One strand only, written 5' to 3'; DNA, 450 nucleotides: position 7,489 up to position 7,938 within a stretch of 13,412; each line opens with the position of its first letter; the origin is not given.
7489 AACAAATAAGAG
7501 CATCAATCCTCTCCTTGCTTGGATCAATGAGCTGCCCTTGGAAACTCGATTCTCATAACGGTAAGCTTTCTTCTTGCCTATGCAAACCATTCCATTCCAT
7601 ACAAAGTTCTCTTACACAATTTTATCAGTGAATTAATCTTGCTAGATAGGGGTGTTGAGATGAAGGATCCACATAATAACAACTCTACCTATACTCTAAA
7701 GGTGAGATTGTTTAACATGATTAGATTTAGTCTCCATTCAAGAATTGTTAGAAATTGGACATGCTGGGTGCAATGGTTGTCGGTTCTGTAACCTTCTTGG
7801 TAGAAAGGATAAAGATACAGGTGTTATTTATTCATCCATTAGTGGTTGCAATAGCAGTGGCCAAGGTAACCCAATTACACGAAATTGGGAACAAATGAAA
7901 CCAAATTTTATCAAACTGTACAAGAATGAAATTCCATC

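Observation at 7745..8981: Decayed EnSpm/CACTA-type (TNP2-like) transposase between the divergent gene pair and the kinase gene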

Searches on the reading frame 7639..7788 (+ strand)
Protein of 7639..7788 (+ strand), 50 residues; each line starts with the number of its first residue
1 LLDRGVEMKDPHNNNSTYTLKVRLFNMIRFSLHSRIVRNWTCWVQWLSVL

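Call 7: search_protein_families(library=pfam, proteins=[window:7639-7788:+], max_evalue=10)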
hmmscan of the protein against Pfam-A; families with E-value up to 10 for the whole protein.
window:7639-7788:+ (50 aa): 0 families
